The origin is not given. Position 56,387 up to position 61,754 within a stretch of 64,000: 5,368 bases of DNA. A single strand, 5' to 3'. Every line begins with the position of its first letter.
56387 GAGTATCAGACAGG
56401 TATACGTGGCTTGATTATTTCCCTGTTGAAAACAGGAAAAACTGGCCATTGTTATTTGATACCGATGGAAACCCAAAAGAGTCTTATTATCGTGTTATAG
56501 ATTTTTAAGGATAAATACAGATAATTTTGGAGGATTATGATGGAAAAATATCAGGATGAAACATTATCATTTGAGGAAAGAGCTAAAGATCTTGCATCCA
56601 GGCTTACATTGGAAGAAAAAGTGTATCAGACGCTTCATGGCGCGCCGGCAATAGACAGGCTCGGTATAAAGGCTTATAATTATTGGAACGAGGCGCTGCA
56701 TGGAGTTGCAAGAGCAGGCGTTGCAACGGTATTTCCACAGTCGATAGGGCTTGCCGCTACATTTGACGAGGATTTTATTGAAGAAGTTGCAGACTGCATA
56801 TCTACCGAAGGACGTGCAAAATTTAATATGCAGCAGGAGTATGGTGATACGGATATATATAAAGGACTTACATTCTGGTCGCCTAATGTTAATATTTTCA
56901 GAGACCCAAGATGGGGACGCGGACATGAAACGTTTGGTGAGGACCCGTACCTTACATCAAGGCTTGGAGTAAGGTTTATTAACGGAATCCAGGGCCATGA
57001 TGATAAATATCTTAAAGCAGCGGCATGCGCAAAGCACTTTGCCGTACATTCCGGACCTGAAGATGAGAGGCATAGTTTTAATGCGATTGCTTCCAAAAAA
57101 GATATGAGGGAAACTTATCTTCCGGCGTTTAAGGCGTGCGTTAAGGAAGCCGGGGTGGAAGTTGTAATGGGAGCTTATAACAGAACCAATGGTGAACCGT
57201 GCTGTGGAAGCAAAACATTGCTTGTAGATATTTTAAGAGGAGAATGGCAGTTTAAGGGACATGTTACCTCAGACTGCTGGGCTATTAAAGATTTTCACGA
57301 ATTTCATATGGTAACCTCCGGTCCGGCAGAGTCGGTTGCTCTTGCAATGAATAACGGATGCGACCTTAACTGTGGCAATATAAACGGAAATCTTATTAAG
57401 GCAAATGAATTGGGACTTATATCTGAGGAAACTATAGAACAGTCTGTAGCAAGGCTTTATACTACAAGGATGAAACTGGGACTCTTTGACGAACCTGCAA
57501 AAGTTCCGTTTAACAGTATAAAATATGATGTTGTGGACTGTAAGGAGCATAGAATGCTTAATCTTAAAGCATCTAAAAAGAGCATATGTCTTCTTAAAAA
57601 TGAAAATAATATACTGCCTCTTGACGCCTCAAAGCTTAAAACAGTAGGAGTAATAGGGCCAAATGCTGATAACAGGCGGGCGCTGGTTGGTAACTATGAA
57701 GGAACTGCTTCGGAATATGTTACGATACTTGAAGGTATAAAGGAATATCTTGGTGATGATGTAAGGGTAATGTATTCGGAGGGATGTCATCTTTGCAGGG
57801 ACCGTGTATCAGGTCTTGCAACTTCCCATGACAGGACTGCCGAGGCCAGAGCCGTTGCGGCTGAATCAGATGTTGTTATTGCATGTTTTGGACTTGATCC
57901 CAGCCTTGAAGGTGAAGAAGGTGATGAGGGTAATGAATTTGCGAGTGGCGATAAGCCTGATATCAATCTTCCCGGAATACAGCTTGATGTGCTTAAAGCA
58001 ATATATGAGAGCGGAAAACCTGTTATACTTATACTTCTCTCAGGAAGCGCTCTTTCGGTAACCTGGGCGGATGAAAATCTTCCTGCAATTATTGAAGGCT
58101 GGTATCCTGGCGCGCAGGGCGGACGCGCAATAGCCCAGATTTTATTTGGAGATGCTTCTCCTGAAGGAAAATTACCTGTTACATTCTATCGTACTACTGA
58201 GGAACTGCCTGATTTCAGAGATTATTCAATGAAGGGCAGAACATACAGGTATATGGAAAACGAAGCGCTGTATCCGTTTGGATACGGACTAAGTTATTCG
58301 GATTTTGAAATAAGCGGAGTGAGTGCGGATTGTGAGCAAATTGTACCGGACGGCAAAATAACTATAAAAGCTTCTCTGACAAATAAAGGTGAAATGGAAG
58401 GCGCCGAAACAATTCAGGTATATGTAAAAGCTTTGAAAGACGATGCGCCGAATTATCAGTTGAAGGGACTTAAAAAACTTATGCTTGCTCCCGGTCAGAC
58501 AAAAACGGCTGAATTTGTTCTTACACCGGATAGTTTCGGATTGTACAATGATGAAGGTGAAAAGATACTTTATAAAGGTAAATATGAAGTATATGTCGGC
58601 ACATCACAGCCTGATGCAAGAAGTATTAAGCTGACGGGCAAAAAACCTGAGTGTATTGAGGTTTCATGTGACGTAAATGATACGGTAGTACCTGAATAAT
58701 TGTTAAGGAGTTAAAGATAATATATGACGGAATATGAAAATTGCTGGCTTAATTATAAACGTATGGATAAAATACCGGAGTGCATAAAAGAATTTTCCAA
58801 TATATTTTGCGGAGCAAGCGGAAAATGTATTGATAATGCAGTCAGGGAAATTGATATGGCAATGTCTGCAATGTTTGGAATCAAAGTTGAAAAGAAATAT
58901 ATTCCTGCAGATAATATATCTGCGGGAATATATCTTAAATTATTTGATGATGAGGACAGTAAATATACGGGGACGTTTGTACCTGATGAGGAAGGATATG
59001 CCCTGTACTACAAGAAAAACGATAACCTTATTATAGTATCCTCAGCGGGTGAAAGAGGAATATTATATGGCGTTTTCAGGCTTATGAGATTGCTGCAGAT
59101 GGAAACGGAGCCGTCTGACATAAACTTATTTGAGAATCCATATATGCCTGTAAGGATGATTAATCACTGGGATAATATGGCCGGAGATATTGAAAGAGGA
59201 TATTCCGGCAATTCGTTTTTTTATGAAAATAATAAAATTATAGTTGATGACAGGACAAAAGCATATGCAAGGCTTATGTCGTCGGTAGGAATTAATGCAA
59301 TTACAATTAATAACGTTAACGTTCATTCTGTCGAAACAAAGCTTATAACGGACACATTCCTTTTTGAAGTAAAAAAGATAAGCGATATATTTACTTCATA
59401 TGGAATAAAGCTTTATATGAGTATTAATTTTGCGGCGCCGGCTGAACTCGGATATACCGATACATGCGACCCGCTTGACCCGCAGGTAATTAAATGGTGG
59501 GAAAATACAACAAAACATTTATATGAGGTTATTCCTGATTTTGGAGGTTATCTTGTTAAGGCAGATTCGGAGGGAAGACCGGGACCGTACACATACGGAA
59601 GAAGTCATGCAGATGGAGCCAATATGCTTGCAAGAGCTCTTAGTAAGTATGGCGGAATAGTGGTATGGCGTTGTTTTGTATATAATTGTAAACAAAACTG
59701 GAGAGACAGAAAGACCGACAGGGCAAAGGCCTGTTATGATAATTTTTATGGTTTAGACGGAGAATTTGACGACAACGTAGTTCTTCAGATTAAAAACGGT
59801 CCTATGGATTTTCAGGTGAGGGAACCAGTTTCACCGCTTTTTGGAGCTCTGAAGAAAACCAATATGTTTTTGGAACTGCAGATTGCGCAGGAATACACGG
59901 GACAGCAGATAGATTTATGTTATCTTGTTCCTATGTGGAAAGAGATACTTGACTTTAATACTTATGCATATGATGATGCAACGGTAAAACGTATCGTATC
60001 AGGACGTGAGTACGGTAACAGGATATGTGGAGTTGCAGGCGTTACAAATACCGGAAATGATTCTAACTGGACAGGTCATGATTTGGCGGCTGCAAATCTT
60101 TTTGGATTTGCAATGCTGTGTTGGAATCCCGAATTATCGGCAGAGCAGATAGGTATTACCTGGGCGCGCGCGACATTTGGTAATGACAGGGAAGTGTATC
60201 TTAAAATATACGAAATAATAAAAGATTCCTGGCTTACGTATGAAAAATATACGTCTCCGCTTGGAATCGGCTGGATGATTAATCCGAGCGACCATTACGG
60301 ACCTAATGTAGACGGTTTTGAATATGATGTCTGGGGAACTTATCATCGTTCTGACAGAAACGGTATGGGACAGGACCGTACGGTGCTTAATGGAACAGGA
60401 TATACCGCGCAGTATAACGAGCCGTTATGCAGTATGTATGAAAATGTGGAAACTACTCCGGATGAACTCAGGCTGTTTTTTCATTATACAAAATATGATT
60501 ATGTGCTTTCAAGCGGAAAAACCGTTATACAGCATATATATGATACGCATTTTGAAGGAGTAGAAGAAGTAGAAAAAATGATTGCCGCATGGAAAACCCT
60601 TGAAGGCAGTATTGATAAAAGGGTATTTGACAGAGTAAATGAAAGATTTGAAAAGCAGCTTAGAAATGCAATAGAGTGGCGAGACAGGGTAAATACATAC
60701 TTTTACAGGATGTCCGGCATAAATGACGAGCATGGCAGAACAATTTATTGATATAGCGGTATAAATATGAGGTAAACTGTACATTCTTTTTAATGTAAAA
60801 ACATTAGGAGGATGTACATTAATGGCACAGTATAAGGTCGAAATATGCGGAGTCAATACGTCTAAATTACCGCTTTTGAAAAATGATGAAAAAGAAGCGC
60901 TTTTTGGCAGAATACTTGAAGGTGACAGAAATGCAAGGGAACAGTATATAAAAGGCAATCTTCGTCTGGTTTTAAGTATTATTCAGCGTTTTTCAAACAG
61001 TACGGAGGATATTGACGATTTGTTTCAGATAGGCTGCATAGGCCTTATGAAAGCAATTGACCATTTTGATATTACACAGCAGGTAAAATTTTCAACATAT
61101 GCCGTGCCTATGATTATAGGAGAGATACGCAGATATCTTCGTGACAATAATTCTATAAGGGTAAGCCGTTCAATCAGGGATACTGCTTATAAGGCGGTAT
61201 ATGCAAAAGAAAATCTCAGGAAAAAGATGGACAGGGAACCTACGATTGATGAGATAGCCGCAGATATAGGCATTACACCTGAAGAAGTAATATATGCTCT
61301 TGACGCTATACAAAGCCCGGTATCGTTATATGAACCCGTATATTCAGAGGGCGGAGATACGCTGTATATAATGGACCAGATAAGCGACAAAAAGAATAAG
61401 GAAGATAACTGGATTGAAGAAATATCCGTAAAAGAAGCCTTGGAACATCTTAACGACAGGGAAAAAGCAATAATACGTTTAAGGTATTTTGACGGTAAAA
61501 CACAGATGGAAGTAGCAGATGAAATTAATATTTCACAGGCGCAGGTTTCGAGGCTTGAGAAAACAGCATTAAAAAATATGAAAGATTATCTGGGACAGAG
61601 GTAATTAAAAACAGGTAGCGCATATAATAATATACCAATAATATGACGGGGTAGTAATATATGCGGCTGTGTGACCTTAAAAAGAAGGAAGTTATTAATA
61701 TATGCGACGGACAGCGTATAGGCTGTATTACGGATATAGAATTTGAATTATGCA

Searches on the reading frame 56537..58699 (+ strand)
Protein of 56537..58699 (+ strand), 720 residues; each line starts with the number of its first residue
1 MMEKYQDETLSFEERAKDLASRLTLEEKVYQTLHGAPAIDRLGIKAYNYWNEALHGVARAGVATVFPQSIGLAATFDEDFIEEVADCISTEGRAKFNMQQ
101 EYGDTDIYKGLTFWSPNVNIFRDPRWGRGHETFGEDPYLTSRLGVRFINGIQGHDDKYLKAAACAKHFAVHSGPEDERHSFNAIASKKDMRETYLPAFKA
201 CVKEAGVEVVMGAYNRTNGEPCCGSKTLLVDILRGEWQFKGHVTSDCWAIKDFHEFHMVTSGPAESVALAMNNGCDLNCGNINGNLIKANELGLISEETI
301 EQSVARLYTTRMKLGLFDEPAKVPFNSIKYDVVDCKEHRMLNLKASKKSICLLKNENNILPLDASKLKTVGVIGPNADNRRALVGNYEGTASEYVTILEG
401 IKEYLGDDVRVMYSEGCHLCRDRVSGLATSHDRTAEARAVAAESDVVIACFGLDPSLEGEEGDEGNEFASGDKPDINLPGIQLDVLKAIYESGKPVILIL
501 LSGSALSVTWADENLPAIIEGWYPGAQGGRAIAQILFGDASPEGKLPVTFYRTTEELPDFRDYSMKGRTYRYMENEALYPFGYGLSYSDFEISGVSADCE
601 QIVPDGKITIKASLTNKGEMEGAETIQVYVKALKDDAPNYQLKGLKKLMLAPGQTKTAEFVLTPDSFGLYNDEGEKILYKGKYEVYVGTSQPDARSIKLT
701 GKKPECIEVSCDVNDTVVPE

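Call 4: search_protein_families(library=pfam, proteins=[window:56537-58699:+], max_evalue=0.001)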
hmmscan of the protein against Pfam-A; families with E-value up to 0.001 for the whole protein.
window:56537-58699:+ (720 aa): 3 families
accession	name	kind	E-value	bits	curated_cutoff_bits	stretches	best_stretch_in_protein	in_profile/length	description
PF01915.27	Glyco_hydro_3_C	-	3.6e-57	194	31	1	350-587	1-200/200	Glycosyl hydrolase family 3 C-terminal domain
PF00933.27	Glyco_hydro_3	-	5.5e-45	154.6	27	1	52-308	70-314/316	Glycosyl hydrolase family 3 N terminal domain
PF14310.12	Fn3-like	-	2.8e-15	56.6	25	1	624-691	1-71/71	Fibronectin type III-like domain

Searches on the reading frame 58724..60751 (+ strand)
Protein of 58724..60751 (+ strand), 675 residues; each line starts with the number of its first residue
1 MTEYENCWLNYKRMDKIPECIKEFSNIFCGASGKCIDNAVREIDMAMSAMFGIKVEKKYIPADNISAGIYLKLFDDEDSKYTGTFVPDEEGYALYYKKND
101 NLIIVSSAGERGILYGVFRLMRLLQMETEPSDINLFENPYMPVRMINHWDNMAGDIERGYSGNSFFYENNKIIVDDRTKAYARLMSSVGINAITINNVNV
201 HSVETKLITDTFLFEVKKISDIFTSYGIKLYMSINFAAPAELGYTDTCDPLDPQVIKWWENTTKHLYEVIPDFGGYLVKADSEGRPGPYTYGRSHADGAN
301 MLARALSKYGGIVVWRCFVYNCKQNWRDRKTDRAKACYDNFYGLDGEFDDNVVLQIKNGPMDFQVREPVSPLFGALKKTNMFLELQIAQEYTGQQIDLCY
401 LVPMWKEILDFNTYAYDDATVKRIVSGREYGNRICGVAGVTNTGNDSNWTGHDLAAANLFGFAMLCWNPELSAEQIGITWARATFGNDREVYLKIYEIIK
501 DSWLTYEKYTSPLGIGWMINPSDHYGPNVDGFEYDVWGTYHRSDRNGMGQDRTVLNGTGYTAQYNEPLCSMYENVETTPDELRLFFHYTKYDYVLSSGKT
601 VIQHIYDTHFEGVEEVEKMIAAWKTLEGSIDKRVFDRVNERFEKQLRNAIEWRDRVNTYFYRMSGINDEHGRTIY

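Call 4: search_protein_families(library=pfam, proteins=[window:58724-60751:+], max_evalue=0.001)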
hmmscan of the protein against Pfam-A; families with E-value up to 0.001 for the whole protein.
window:58724-60751:+ (675 aa): 3 families
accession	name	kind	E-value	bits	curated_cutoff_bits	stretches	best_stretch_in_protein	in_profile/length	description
PF07488.18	Glyco_hydro_67M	-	1.5e-152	507.8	23.5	1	124-449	2-326/326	Glycosyl hydrolase family 67 middle domain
PF07477.17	Glyco_hydro_67C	-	5.3e-87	291.5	27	1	450-672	1-222/223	Glycosyl hydrolase family 67 C-terminus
PF03648.19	Glyco_hydro_67N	-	9e-08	32.8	24.3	1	7-120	1-120/120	Glycosyl hydrolase family 67 N-terminus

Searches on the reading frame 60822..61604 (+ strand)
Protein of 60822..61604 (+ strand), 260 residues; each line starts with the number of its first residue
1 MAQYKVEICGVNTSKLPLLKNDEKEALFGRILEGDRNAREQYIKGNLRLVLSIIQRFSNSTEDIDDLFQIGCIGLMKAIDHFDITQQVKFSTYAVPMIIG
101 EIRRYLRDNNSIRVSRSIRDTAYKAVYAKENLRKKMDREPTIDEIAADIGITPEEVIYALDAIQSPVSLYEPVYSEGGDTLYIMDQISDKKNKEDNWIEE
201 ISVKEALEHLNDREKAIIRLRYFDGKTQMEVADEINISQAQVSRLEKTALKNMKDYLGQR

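Call 4: search_protein_families(library=pfam, proteins=[window:60822-61604:+], max_evalue=0.001)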
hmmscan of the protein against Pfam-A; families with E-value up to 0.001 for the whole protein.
window:60822-61604:+ (260 aa): 5 families
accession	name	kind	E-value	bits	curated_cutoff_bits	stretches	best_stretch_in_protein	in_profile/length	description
PF04542.20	Sigma70_r2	-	3.7e-19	68.7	24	1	44-110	3-69/71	Sigma-70 region 2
PF04545.22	Sigma70_r4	-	5e-17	61.6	24.1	1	206-254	1-49/50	Sigma-70, region 4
PF04539.22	Sigma70_r3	-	8.3e-13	48.7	25.3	1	125-180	6-61/78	Sigma-70 region 3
PF08281.18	Sigma70_r4_2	-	4.9e-08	32.9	25.7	1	203-244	4-45/54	Sigma-70, region 4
PF07638.17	Sigma70_ECF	-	0.00063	20.1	21.1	0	194-244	117-170/185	ECF sigma factor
